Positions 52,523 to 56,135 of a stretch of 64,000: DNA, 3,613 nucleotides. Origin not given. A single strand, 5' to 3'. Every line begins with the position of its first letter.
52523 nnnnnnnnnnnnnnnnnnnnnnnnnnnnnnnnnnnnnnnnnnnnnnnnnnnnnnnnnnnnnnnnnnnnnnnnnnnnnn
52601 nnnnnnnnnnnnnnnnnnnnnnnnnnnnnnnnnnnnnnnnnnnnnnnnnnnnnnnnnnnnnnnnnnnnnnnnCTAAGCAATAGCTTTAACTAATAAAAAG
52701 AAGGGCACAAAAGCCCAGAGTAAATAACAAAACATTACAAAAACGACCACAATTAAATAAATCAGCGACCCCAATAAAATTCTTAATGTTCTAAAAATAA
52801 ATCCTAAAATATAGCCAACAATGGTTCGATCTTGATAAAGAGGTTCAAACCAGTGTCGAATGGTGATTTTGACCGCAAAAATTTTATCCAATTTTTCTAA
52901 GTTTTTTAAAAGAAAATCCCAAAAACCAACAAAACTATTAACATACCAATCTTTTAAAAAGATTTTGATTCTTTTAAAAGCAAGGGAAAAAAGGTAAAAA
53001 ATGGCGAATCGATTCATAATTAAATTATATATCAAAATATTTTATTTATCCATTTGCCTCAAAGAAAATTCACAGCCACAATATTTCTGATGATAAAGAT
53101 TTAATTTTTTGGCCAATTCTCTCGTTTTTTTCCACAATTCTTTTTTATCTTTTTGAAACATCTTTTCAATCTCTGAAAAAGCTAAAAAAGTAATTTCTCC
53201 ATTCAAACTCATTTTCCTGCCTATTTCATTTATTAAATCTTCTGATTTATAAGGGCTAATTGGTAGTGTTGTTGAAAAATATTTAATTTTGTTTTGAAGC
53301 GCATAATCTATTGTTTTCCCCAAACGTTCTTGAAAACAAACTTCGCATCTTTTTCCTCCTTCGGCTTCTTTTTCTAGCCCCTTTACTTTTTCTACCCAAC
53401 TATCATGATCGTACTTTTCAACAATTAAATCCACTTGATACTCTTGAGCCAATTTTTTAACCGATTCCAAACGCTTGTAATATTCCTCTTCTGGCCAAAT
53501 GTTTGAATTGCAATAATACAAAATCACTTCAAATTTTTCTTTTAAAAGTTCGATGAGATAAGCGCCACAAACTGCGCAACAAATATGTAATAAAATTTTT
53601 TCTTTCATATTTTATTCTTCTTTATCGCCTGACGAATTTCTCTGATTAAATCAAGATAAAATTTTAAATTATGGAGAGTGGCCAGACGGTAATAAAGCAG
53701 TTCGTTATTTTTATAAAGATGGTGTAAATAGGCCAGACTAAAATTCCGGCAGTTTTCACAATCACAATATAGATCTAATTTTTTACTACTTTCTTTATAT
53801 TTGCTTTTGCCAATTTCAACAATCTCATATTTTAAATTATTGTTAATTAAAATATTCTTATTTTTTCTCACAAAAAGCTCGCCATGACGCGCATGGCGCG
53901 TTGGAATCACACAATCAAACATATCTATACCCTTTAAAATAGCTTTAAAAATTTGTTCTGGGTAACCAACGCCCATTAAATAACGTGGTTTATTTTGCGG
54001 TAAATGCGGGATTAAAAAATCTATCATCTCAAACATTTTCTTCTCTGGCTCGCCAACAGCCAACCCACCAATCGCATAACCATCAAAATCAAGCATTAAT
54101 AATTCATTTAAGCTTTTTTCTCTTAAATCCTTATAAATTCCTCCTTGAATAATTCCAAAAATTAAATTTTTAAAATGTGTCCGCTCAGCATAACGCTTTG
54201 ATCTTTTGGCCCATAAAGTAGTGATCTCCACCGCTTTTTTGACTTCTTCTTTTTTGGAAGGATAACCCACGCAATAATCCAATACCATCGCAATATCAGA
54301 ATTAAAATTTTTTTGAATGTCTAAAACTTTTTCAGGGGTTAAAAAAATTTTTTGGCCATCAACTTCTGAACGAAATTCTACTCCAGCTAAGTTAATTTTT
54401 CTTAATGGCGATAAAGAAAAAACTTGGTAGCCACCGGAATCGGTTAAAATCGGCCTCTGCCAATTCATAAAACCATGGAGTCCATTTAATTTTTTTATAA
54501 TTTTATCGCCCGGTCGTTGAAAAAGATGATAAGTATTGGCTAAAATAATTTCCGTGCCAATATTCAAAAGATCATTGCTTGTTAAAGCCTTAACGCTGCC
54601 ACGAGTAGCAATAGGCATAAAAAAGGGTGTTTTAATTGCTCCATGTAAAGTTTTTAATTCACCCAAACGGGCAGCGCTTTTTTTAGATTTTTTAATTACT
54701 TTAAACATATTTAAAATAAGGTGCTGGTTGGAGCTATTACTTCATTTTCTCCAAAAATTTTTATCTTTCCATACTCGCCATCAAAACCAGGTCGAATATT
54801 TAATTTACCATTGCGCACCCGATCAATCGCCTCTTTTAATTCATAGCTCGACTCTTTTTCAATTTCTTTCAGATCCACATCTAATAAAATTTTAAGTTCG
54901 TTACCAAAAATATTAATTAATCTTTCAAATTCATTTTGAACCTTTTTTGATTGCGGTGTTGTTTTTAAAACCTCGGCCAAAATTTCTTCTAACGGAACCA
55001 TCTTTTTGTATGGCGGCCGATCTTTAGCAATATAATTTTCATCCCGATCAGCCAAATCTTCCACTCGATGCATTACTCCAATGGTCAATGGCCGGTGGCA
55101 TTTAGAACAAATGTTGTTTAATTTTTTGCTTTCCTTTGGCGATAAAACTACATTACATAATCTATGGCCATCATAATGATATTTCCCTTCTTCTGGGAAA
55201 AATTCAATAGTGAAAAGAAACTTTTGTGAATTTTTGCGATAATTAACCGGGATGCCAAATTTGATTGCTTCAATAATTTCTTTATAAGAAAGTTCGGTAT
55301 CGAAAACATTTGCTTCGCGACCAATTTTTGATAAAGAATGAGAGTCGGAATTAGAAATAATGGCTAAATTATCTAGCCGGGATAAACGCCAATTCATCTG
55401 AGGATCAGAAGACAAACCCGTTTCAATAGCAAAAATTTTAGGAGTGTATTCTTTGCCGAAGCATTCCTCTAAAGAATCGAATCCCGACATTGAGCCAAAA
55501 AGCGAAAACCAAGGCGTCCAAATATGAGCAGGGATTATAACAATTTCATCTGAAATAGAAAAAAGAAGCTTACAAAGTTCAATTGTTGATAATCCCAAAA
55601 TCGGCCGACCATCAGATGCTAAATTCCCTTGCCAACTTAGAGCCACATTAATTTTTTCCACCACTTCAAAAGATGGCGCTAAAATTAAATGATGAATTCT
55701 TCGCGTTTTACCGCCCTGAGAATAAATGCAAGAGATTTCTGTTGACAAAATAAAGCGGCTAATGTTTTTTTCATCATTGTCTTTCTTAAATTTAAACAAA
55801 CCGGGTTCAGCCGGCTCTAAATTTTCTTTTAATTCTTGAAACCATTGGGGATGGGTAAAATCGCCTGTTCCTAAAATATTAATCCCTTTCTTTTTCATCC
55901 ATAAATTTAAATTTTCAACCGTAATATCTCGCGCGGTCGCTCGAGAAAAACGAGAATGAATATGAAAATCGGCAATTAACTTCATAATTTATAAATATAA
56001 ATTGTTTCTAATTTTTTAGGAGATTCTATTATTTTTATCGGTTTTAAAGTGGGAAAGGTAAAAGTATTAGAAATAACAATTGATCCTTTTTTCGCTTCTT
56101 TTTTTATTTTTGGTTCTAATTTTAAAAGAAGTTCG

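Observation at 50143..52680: Membrane-anchored Hsp100/Clp-like ATPase with a dead D1 Walker A, co-transcribed with tgt-queH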

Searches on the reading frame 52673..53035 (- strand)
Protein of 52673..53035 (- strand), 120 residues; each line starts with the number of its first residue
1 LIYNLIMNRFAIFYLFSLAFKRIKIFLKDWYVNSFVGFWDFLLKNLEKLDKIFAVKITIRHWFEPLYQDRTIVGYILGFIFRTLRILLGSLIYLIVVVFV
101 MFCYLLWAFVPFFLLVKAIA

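Call 5: search_protein_families(library=pfam, proteins=[window:52673-53035:-], max_evalue=0.01)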
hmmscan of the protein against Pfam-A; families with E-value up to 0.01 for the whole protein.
window:52673-53035:- (120 aa): 0 families

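Call 6: search_protein_families(library=ncbifam, proteins=[window:52673-53035:-], max_evalue=0.01)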
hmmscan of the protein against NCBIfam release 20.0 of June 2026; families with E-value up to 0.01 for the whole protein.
window:52673-53035:- (120 aa): 0 families

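Call 25: find_homologous_proteins(query=window:52673-53035:-, max_evalue=0.001)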
Query window:52673-53035:- (120 aa): 37 proteins with E <= 0.001 among 61 candidates.
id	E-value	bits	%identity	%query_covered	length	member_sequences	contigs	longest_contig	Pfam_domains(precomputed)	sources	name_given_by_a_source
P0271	3.8e-65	236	100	95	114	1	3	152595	-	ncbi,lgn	ncbi:MAG: hypothetical protein ACPLKV_01940 [Minisyncoccia bacterium]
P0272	1.8e-59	217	87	95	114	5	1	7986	-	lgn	-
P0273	7.9e-51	190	76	95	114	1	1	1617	-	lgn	-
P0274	1.3e-49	186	75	95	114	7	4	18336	-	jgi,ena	-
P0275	2.1e-40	156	62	93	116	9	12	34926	-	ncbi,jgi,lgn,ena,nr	ncbi:MAG TPA: hypothetical protein PLX73_00585 [Candidatus Paceibacterota bacterium]|nr:hypothetical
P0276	1.7e-39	153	59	97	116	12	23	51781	-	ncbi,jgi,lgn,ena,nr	ncbi:MAG: hypothetical protein WC579_01710 [Candidatus Paceibacterota bacterium]|nr:hypothetical pro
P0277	7.2e-38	148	63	93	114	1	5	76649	-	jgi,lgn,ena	-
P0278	2.2e-35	140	63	87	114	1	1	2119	-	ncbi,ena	-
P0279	6.2e-30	122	58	89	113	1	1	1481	-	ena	-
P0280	1.7e-29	121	56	95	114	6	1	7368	-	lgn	-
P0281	9.3e-29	118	59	87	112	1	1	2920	-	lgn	-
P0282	3.2e-28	116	61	75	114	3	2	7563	-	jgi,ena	jgi:hypothetical protein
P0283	1.1e-27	115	51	96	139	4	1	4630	-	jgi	-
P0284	4.1e-27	113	60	80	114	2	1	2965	-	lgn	-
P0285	2.5e-26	110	57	82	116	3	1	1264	-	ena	-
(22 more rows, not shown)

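Call 37: predict_structure(alignment_id=A4)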
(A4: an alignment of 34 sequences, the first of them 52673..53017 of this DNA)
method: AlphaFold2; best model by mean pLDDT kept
length: 114 residues; sequences in the alignment: 34
mean_pLDDT: 91.5   pTM: 0.69
mean pLDDT of the five models: 91.5, 90.6, 89.8, 89.1, 86.7
residues with pLDDT >= 90: 87; 70-90: 26; 50-70: 1; < 50: 0
segments of 3 or more residues with pLDDT < 50: none
pLDDT, mean of each block of 10 residues (from residue 1): 83 93 94 96 91 87 87 93 95 96 93 91
secondary structure, 60 per line:
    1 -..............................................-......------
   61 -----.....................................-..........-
elements in order: H2-47 H49-54 H66-102 H104-113

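Call 45: fold_search(model_id=the predicted structure, library=pdb)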
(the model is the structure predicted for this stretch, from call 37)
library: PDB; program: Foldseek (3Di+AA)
matches with E <= 10: 19; with E <= 0.001: 0
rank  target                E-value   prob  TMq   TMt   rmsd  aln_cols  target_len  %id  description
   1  3plt_B                4.8e+00  0.16  0.41  0.25   6.8        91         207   11  Crystal structure of Lsp1 from Saccharomyces cerevisiae (released 2011-06-22)
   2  3plt_C                6.1e+00  0.14  0.41  0.24   6.5        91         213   11  Crystal structure of Lsp1 from Saccharomyces cerevisiae (released 2011-06-22)
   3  2y48_A                6.1e+00  0.08  0.29  0.08   7.0        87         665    9  Crystal structure of LSD1-CoREST in complex with a N-terminal SNAIL peptide (released 2011-02-16)
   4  8glv_Eb               6.5e+00  0.13  0.42  0.05  18.1       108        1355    8  96-nm repeat unit of doublet microtubules from Chlamydomonas reinhardtii flagella (released 2023-05-31)
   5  8e2i_E                6.5e+00  0.11  0.40  0.31   5.7        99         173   13  Cryo-EM structure of BIRC6/Smac (released 2023-02-15)
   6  4q20_B                6.9e+00  0.13  0.37  0.21   4.2        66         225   11  Crystal structure of a C-terminal part of tyrosine kinase (DivL) from Caulobacter crescentus CB15 at 2.50 A resolution (released 2014-04-23)
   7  8iyj_R0               6.9e+00  0.12  0.39  0.26   8.5       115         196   15  Cryo-EM structure of the 48-nm repeat doublet microtubule from mouse sperm (released 2023-07-05)
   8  9mn2_B                7.3e+00  0.09  0.29  0.23   6.3        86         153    8  Crystal Structure of the B6C Region of the Group B Streptococcus Beta Antigen C Protein (released 2025-08-27)
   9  9mn2_A                7.3e+00  0.09  0.31  0.24   6.1        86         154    8  Crystal Structure of the B6C Region of the Group B Streptococcus Beta Antigen C Protein (released 2025-08-27)
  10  5l3d_A                7.8e+00  0.12  0.39  0.09   6.5        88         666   10  Human LSD1/CoREST: LSD1 Y761H mutation (released 2016-05-04)
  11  4w4k_A                8.3e+00  0.06  0.29  0.37   9.2        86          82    8  Crystal structure of a PE25-PPE41 heterodimer from a type VII secretion system of M. tuberculosis (released 2014-10-01)
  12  2x0l_A                8.8e+00  0.06  0.30  0.08   7.0        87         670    8  Crystal structure of a neuro-specific splicing variant of human histone lysine demethylase LSD1. (released 2010-03-02)
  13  7ung_C4               9.4e+00  0.10  0.43  0.26   8.7       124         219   12  48-nm repeat of the human respiratory doublet microtubule (released 2022-10-05)
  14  3u0c_A                9.4e+00  0.08  0.37  0.29   9.8       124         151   10  Crystal structure of N-terminal region of Type III Secretion First Translocator IpaB (residues 74-224) (released 2012-02-15)
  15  5c22_B                9.4e+00  0.06  0.34  0.19   8.3       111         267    9  Crystal structure of Zn-bound HlyD from E. coli (released 2016-02-17)
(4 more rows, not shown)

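Call 47: search_protein_families(library=padloc, proteins=[window:52673-53017:-], max_evalue=0.01)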
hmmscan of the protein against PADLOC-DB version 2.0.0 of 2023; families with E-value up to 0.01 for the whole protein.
window:52673-53017:- (114 aa): 0 families

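Call 55: search_protein_families(library=pfam, alignment_id=A4, max_evalue=10)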
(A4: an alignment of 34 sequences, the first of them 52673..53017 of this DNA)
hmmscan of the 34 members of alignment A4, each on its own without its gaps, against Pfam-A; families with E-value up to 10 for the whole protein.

A. member 1, window:52673-53017:- (114 aa): 2 families
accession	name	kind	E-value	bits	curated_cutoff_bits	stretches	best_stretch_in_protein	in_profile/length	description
PF11127.14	YgaP-like_TM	-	1.2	9.8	25.3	1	76-113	10-48/66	Inner membrane protein YgaP-like, transmembrane domain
PF00487.30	FA_desaturase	-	5.9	7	29.7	1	27-110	86-167/253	Fatty acid desaturase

B. families by the number of members that match (of 34 scanned): 16 families
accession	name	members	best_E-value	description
PF00487.30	FA_desaturase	5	1.1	Fatty acid desaturase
PF05620.16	TMEM208_SND2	4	0.077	SRP-independent targeting protein 2/TMEM208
PF03741.22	TerC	3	0.0085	Integral membrane protein TerC family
PF05241.17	EBP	2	0.094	EXPERA (EXPanded EBP superfamily)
PF11127.14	YgaP-like_TM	2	0.5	Inner membrane protein YgaP-like, transmembrane domain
PF14036.11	YlaH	2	1.3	YlaH-like protein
PF23758.1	TPR_HPS5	1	0.06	HPS5 TPR domain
PF22159.1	PSMA-like_N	1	0.074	Maltose-forming alpha-amylase-like, N-terminal domain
PF02939.21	UcrQ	1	0.97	UcrQ family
PF05434.16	Tmemb_9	1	2.1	TMEM9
PF11337.13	DUF3139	1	2.4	Protein of unknown function (DUF3139)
PF10031.14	DUF2273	1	2.8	Small integral membrane protein (DUF2273)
PF01146.22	Caveolin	1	2.8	Caveolin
PF20682.3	Hanta_Gc_C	1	2.9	Hantavirus glycoprotein Gc, C-terminal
PF05814.16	Ac76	1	3.9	Orf76 (Ac76)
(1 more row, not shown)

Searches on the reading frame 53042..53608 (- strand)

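Call 5: search_protein_families(library=pfam, proteins=[window:53042-53608:-], max_evalue=0.01)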
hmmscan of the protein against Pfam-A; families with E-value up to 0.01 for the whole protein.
window:53042-53608:- (188 aa): 1 family
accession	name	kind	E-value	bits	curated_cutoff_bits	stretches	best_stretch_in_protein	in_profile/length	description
PF02677.20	QueH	-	8.9e-58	195.7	23.5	1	5-184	1-174/175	Epoxyqueuosine reductase QueH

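Call 6: search_protein_families(library=ncbifam, proteins=[window:53042-53608:-], max_evalue=0.01)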
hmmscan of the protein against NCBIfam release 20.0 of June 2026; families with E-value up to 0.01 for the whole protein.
window:53042-53608:- (188 aa): 0 families

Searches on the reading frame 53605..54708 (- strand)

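Call 5: search_protein_families(library=pfam, proteins=[window:53605-54708:-], max_evalue=0.01)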
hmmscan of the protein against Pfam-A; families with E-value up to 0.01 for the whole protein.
window:53605-54708:- (367 aa): 1 family
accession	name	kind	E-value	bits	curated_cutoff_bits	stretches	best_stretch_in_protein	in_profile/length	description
PF01702.25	TGT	-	3.4e-143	477.4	26.3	1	12-366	2-343/357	Queuine tRNA-ribosyltransferase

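Call 6: search_protein_families(library=ncbifam, proteins=[window:53605-54708:-], max_evalue=0.01)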
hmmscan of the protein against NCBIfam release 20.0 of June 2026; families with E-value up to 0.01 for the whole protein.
window:53605-54708:- (367 aa): 4 families
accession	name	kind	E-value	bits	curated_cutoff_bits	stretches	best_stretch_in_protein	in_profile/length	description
TIGR00430.1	Q_tRNA_tgt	equivalog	3.7e-148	493.4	306.75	1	2-366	1-351/368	tRNA guanosine(34) transglycosylase Tgt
TIGR00449.1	tgt_general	superfamily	4.1e-142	473.4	47.6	1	2-366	1-350/367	tRNA-guanine transglycosylase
TIGR00432.2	arcsn_tRNA_tgt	equivalog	3.3e-45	154.3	350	1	7-366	4-322/441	tRNA guanosine(15) transglycosylase TgtA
NF040592.1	tRNA_mod_ArcS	equivalog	0.00012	20.8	440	1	221-366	110-224/575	archaeosine synthase subunit alpha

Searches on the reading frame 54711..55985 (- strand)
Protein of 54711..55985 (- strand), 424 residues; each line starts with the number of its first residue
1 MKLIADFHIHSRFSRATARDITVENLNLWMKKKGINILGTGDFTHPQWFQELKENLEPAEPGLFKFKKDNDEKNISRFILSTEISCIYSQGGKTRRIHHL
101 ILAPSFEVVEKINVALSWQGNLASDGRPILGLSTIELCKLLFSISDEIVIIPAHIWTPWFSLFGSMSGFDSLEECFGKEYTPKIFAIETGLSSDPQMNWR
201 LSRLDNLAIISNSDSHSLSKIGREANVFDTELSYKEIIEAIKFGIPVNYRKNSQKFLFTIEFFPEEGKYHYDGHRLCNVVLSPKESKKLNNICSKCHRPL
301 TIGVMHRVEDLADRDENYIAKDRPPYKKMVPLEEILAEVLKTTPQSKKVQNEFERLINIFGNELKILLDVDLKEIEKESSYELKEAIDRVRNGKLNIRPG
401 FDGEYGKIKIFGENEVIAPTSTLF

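Call 5: search_protein_families(library=pfam, proteins=[window:54711-55985:-], max_evalue=0.01)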
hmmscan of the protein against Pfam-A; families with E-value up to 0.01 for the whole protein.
window:54711-55985:- (424 aa): 1 family
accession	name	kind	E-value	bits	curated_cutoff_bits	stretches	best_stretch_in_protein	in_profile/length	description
PF13263.12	PHP_C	-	2.1e-05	24.4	21.3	1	200-244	9-54/56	PHP-associated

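Call 6: search_protein_families(library=ncbifam, proteins=[window:54711-55985:-], max_evalue=0.01)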
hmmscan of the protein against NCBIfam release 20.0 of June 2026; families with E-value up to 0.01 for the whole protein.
window:54711-55985:- (424 aa): 1 family
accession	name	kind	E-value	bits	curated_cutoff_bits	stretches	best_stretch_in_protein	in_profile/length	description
TIGR00375.1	TIGR00375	hypoth_equivalog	7.5e-55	186.8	326.6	1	5-408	2-374/374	TIGR00375 family protein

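Call 47: search_protein_families(library=padloc, proteins=[window:54711-55985:-], max_evalue=0.01)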
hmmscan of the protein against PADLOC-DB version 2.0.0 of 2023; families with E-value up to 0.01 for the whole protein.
window:54711-55985:- (424 aa): 0 families
